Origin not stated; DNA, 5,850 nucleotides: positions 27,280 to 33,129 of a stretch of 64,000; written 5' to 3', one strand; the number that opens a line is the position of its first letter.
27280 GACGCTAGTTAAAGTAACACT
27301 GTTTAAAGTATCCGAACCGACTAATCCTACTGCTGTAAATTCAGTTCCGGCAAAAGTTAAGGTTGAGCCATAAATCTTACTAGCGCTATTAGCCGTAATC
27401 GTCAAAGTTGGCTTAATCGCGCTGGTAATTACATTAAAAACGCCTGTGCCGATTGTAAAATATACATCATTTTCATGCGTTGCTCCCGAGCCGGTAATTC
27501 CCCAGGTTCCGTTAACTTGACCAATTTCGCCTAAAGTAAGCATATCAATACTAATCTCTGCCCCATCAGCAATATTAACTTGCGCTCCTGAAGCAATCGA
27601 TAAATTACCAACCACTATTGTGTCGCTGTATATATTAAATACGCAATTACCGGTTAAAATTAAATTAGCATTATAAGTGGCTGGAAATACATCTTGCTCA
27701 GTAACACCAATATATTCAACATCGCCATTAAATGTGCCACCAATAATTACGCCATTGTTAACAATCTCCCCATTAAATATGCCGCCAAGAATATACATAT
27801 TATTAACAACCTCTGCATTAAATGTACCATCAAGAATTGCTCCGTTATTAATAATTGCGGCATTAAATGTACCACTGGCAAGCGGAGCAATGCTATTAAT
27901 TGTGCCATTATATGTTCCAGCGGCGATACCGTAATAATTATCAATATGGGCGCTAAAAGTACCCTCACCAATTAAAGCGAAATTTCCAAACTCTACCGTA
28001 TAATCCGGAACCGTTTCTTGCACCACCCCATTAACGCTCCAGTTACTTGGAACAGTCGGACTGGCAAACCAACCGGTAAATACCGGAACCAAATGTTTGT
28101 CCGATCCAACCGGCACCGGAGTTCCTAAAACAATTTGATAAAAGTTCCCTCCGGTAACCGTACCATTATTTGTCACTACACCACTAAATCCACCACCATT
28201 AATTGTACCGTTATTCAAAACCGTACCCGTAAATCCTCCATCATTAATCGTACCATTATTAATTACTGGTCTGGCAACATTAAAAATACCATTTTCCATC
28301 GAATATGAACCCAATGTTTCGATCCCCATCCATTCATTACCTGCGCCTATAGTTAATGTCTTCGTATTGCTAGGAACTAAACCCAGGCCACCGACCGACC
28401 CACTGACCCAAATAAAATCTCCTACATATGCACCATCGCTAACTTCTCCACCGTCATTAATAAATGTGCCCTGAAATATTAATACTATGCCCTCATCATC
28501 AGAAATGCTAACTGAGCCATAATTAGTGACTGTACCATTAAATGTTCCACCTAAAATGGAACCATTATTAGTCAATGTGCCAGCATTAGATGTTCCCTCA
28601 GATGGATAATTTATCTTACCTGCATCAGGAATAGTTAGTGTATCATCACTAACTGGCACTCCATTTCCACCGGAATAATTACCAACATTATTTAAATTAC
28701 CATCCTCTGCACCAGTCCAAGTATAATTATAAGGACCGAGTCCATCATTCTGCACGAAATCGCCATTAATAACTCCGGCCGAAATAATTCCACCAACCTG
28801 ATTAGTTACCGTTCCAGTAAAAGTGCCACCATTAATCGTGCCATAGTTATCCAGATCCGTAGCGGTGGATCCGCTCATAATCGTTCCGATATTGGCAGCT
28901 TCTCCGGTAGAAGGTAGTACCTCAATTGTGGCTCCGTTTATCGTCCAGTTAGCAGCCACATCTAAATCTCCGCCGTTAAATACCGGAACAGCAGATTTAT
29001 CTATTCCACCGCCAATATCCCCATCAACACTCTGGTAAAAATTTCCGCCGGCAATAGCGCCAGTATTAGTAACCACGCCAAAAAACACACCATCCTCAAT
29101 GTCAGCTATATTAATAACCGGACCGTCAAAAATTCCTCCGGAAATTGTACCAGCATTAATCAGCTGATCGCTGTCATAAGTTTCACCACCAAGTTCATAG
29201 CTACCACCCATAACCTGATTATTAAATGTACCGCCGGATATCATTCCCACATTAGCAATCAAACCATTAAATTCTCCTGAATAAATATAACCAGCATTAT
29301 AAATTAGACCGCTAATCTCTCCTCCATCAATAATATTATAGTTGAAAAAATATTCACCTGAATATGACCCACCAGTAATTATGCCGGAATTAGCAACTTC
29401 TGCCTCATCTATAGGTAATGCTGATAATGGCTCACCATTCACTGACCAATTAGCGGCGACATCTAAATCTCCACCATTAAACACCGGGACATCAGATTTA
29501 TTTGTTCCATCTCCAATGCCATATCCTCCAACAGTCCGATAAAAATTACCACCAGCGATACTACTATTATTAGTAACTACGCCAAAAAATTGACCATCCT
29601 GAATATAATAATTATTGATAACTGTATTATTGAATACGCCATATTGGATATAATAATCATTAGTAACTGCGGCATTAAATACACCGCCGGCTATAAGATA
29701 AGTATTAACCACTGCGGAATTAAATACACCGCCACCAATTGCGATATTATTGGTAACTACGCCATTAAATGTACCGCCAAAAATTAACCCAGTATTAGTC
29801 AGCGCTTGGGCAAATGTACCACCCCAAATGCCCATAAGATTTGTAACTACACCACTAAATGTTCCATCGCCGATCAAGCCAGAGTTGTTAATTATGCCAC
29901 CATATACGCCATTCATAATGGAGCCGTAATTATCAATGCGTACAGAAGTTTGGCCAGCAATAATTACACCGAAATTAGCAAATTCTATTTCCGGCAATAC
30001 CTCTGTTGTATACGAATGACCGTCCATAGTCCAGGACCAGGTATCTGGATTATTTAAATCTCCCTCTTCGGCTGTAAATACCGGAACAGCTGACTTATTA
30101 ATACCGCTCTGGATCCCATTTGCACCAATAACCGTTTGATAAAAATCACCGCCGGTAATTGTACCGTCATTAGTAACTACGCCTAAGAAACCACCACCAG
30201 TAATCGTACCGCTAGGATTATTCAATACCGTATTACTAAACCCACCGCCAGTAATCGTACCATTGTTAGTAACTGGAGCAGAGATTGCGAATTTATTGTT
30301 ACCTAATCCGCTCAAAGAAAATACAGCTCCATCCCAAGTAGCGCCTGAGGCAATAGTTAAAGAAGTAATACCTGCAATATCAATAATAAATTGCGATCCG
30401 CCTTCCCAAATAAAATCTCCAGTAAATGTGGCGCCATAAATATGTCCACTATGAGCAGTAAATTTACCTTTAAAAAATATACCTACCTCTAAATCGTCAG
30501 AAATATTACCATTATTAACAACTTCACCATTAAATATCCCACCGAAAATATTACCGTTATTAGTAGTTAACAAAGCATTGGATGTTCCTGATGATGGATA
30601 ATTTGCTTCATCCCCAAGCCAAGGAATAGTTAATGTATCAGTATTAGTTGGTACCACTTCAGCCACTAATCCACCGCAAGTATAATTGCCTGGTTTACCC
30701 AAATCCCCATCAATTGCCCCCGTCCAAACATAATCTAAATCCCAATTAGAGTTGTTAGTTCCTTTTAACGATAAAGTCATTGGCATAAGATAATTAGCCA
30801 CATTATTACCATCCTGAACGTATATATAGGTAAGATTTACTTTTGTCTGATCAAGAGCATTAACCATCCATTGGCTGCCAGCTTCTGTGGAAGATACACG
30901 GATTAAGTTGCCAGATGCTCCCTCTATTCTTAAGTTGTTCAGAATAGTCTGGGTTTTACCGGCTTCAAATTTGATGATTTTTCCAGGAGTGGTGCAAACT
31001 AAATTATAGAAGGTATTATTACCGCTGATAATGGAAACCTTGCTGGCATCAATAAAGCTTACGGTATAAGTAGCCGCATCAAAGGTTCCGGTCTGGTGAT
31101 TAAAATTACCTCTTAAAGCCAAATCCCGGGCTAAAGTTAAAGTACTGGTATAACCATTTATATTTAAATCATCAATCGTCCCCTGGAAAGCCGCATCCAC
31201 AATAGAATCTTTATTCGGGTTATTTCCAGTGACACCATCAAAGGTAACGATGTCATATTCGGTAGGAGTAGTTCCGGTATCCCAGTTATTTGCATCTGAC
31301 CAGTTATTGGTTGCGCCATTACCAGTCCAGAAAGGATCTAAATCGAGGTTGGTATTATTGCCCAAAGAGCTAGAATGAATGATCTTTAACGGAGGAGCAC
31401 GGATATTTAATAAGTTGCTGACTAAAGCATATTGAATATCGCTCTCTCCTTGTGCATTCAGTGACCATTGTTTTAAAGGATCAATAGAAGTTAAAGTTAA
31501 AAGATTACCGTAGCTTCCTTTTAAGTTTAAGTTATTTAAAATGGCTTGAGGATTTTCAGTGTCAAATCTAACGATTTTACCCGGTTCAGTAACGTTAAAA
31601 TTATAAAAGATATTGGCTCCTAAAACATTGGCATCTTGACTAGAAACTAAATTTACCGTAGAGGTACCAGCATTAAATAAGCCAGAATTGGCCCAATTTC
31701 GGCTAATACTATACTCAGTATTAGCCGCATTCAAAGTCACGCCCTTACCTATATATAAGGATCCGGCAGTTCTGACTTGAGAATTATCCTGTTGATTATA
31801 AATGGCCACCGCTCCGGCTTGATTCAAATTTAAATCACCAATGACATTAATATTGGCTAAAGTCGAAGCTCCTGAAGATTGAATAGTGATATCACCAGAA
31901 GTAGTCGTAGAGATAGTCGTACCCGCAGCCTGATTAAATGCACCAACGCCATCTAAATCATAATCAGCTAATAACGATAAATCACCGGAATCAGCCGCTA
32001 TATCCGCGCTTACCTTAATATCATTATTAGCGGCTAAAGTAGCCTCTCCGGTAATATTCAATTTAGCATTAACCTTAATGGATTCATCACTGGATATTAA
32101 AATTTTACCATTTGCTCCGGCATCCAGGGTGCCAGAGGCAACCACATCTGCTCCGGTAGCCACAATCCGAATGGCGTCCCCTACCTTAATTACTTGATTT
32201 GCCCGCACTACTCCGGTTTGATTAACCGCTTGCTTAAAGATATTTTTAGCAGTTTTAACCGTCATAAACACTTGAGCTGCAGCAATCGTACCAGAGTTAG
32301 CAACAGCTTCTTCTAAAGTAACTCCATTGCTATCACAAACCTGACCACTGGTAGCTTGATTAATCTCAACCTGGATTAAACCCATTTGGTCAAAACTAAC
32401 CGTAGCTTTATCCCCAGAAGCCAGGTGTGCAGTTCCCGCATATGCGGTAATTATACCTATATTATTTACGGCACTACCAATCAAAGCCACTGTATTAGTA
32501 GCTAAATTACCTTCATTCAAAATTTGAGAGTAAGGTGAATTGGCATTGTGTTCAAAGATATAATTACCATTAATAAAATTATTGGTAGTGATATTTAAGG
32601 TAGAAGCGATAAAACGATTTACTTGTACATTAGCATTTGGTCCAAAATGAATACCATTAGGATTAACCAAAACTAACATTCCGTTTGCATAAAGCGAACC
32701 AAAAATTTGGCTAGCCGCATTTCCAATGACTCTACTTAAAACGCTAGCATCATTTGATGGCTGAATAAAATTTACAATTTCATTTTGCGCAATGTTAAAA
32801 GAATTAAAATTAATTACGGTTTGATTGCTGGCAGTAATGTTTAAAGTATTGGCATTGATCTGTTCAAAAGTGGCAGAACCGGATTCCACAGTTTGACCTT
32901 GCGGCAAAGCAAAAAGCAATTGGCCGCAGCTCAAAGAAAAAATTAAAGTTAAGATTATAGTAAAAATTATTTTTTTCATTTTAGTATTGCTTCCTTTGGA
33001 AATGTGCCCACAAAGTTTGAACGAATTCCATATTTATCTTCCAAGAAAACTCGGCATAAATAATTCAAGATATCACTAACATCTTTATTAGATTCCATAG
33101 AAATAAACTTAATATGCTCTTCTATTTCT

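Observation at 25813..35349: Two-partner secretion system with a 2388-aa exoprotein built from an unfamiliar 15-residue Gly/Asn repeat lattice plus MBG repeats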

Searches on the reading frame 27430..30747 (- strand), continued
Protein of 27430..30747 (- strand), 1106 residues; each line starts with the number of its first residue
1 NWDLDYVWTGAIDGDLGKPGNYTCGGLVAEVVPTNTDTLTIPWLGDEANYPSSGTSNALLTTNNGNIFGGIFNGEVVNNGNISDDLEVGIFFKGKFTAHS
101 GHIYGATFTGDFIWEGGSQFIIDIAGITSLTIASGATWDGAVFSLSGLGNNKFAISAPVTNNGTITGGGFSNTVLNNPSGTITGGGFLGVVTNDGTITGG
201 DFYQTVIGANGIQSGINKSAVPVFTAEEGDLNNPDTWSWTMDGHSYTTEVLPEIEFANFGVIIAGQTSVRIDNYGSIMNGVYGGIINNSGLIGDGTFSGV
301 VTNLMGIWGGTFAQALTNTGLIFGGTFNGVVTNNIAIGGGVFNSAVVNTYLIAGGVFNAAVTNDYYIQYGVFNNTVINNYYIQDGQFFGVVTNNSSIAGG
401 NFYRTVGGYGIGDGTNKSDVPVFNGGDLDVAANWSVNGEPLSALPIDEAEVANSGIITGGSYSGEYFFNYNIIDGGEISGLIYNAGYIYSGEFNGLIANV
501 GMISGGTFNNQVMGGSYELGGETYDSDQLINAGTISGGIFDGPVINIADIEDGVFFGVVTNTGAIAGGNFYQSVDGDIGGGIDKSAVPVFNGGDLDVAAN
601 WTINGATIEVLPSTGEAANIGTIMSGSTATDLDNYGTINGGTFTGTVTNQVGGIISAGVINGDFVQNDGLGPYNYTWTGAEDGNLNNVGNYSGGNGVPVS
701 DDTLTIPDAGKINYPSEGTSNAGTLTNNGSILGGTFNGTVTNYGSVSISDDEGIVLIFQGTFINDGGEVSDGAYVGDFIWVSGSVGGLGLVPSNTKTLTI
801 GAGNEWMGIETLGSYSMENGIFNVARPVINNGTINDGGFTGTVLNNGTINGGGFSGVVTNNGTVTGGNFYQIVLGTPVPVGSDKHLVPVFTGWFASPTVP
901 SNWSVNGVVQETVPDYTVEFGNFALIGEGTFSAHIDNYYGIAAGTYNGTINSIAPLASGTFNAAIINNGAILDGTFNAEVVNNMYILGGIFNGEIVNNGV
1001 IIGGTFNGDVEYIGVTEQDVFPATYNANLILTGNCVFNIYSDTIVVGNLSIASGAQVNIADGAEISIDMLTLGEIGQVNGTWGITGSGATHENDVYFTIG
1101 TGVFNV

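Call 119: search_protein_families(library=phrogs, proteins=[P0126, window:27430-30747:-], max_evalue=0.001)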
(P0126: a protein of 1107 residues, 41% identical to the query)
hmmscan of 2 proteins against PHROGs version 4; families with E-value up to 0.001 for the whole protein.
P0126 (1107 aa): 0 families

window:27430-30747:- (1106 aa): 0 families

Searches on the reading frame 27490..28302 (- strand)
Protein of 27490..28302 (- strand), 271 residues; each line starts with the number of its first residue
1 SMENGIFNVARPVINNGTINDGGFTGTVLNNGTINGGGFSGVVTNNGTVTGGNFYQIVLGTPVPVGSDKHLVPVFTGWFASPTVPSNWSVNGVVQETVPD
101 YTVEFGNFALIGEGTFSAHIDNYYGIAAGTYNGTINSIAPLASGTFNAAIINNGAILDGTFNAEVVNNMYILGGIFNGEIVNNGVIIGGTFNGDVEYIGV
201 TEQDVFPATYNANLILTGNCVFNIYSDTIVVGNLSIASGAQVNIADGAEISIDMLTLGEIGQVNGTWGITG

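Call 72: search_solved_structures(query=A3, max_evalue=1)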
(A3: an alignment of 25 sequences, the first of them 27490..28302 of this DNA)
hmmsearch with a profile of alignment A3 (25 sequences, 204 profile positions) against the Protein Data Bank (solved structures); distinct sequences matched with E-value up to 1: 0.

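Call 76: predict_structure(alignment_id=A3)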
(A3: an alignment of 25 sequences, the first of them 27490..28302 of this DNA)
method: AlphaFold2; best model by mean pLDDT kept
length: 271 residues; sequences in the alignment: 25
mean_pLDDT: 69.6   pTM: 0.63
mean pLDDT of the five models: 69.6, 69.0, 68.5, 65.6, 63.4
residues with pLDDT >= 90: 57; 70-90: 107; 50-70: 41; < 50: 66
segments of 3 or more residues with pLDDT < 50: 51-109, 268-271
pLDDT, mean of each block of 10 residues (from residue 1): 57 82 73 72 66 32 40 34 29 34 45 77 81 91 94 95 96 95 91 85 72 80 76 79 79 76 54 32
secondary structure, 60 per line:
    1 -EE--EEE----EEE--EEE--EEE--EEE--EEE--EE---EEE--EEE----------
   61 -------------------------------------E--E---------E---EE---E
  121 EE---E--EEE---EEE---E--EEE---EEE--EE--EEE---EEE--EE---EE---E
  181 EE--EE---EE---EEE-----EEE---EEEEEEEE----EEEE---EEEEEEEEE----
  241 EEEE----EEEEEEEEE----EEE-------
elements in order: E6-8 E13-15 E18-20 E23-25 E28-30 E33-35 E43-45 E48-50 E120-122 E129-131 E135-137 E144-146 E150-152 E159-161 E165-167 E180-182 E195-197 E203-205 E209-216 E221-224 E228-236 E241-244 E249-257 E262-264

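Call 79: fold_search(model_id=the predicted structure, library=pdb)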
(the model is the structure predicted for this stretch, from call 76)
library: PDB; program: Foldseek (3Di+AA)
matches with E <= 10: 87; with E <= 0.001: 0
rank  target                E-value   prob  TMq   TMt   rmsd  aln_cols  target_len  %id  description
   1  7usl_C                1.2e-01  0.18  0.23  0.12  16.2       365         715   11  Integrin alphaM/beta2 ectodomain in complex with adenylate cyclase toxin RTX751 and M1F5 Fab (released 2022-08-17)
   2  4i84_B                2.1e-01  0.14  0.20  0.19  11.7       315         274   10  The crystal structure of the Haemophilus influenzae HxuA secretion domain involved in the two-partner secretion pathwa (released 2013-11-13)
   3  3uyv_A                7.9e-01  0.06  0.13  0.15  13.8       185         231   11  Crystal structure of a glycosylated ice-binding protein (LeIBP) from Arctic yeast (released 2012-02-29)
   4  4aaw                  8.3e-01  0.06  0.14  0.11  12.4       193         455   14  S.pneumoniae GlmU in complex with an antibacterial inhibitor (released 2012-02-15)
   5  7kr9                  9.2e-01  0.07  0.15  0.11  11.7       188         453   10  Bifunctional enzyme GlmU bound to Zn(II) (released 2021-12-01)
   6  5uyt_B                9.7e-01  0.02  0.13  0.11  21.5       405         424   10  Crystal structure of ice binding protein from an Antarctic bacterium Flavobacteriaceae (released 2017-10-25)
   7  6n2b_A                1.0e+00  0.10  0.17  0.14  12.6       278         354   12  The Crystal Structure of Caldicellulosiruptor kristjanssonii Tapirin C-terminal domain (released 2018-12-19)
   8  4kh3                  1.1e+00  0.08  0.22  0.15  12.2       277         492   16  Structure of a bacterial self-associating protein (released 2014-01-15)
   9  9dqf                  1.1e+00  0.04  0.13  0.10  12.4       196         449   12  Crystal structure of bifunctional GlmU from Staphylococcus aureus NCTC 8325 complexed with acetyl CoA and citrate (released 2025-05-14)
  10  8axg_DDD              1.2e+00  0.04  0.13  0.09  13.8       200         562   12  Crystal structure of Fusobacterium nucleatum fusolisin protease (released 2023-09-13)
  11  1hv9_A                1.3e+00  0.04  0.15  0.11  12.4       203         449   14  STRUCTURE OF E. COLI GLMU: ANALYSIS OF PYROPHOSPHORYLASE AND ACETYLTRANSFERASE ACTIVE SITES (released 2001-02-21)
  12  3p4g_B                1.4e+00  0.08  0.24  0.22  10.8       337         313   12  X-ray crystal structure of a hyperactive, Ca2+-dependent, beta-helical antifreeze protein from an Antarctic bacterium (released 2011-04-27)
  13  4aa7_B                1.4e+00  0.02  0.13  0.15  12.2       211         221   11  E.coli GlmU in complex with an antibacterial inhibitor (released 2012-08-15)
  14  3spt                  1.5e+00  0.03  0.13  0.10  12.2       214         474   12  Crystal structure of GlmU from Mycobacterium tuberculosis in complex with ACETYL COENZYME A and URIDINE-DIPHOSPHATE-N-AC (released 2012-08-08)
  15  5uyt_A                1.6e+00  0.05  0.21  0.16  20.4       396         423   12  Crystal structure of ice binding protein from an Antarctic bacterium Flavobacteriaceae (released 2017-10-25)
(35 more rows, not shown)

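Call 82: fold_search(model_id=the predicted structure, library=viral)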
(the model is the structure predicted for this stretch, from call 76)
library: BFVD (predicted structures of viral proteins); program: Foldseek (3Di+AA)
matches with E <= 10: 170; with E <= 0.001: 0
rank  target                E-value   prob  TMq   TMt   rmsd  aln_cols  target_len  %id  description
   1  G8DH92                1.7e-03  0.72  0.21  0.05  21.9       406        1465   12  (no name in the UniProt tables at hand)
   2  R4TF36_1              4.6e-03  0.18  0.13  0.06  31.2       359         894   13  (no name in the UniProt tables at hand)
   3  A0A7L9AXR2            6.3e-03  0.30  0.17  0.09  14.2       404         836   10  Uncharacterized protein [Pyramimonas orientalis virus]
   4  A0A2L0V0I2            2.8e-02  0.44  0.27  0.08  13.3       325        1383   13  Autotransporter adhesin [Agrobacterium phage Atu_ph07]
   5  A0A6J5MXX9            3.5e-02  0.44  0.24  0.23  10.8       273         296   14  Uncharacterized protein [uncultured Caudovirales phage]
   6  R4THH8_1              3.5e-02  0.15  0.18  0.07  18.8       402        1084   13  (no name in the UniProt tables at hand)
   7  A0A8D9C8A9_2          4.1e-02  0.23  0.23  0.10  16.0       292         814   13  Putative photosystem II stability/assembly factor [uncultured marine phage]
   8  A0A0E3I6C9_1          5.1e-02  0.15  0.19  0.08  28.6       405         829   14  Baseplate wedge initiator [Synechococcus phage ACG-2014f]
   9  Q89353                5.1e-02  0.09  0.15  0.05  19.9       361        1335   11  Chlorovirus glycoprotein repeat domain-containing protein [Paramecium bursaria Chlorella virus 1]
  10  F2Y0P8                5.3e-02  0.38  0.28  0.22  11.1       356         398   13  (no name in the UniProt tables at hand)
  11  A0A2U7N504            6.2e-02  0.38  0.15  0.19  10.2       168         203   11  Phosphatidylinositol 4-phosphate 5-kinase 5-like protein [Pseudomonas phage PspYZU05]
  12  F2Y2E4                7.3e-02  0.33  0.27  0.14  12.5       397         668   11  (no name in the UniProt tables at hand)
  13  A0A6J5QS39            8.1e-02  0.11  0.15  0.17  15.4       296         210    8  Uncharacterized protein [uncultured Caudovirales phage]
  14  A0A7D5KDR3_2          1.0e-01  0.18  0.24  0.10  22.8       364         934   12  Uncharacterized protein [Synechococcus phage S-CAM7]
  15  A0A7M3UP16            1.4e-01  0.51  0.33  0.13   9.9       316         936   10  Uncharacterized protein (Fragment) [Pyramimonas orientalis virus]
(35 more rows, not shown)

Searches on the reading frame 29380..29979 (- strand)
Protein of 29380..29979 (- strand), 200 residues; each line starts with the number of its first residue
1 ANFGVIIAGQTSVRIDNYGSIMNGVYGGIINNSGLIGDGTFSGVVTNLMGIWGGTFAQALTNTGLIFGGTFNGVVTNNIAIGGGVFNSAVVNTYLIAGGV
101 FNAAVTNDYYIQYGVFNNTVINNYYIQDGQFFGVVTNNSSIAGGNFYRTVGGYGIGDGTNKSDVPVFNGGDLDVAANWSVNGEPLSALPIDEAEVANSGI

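Call 120: find_related_loci(query=window:29380-29979:-, collection=viral_contigs, flank=3000)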
Query window:29380-29979:- (200 aa) in viral_contigs; peptide patterns used: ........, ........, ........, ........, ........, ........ (x = any residue, [..] = any of these).
11 stretches matched a pattern, but none encodes a relative of the query by tblastn (E <= 1e-3).

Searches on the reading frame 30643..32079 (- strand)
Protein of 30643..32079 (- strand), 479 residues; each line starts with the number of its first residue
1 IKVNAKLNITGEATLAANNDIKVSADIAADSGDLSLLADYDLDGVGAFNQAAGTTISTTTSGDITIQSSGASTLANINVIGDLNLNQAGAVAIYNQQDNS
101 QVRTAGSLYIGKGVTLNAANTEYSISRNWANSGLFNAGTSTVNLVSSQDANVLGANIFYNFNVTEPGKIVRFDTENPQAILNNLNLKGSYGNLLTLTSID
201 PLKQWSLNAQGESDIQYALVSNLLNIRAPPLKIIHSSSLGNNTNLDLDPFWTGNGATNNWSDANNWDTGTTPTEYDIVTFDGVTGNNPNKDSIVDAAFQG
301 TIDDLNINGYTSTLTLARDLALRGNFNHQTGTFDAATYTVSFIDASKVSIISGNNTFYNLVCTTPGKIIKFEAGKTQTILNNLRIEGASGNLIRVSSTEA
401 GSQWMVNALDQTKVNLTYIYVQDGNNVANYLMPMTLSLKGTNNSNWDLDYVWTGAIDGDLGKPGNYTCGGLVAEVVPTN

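Call 27: search_protein_families(library=pfam, proteins=[window:30643-32079:-], max_evalue=10)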
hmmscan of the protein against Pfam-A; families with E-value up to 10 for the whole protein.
window:30643-32079:- (479 aa): 2 families
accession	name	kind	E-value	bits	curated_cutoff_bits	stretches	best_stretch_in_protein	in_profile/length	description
PF14848.11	HU-DNA_bdg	-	0.11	13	30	1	405-447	50-94/124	DNA-binding domain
PF14828.11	Amnionless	-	0.21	10.8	30.4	1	258-281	8-31/442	Amnionless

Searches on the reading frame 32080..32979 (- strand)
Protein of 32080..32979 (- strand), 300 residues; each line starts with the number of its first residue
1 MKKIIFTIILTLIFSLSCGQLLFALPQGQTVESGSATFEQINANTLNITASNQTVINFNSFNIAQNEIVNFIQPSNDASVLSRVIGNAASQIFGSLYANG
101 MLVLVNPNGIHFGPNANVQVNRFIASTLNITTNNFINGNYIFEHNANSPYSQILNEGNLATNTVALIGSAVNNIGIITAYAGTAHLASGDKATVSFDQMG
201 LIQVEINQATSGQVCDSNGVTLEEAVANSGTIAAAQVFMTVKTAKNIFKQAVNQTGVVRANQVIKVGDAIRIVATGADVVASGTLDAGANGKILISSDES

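Call 27: search_protein_families(library=pfam, proteins=[window:32080-32979:-], max_evalue=10)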
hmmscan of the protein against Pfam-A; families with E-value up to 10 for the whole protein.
window:32080-32979:- (300 aa): 3 families
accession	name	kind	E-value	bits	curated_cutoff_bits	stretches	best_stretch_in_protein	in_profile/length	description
PF05860.19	TPS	-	2.3e-24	87.1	33.5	1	25-263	4-228/252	TPS secretion domain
PF16968.11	TadZ_N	-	0.0063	16.7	26.4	1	207-268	21-84/133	Pilus assembly protein TadZ N-terminal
PF07229.18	VirE2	-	0.11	11.4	27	1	124-201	354-426/553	VirE2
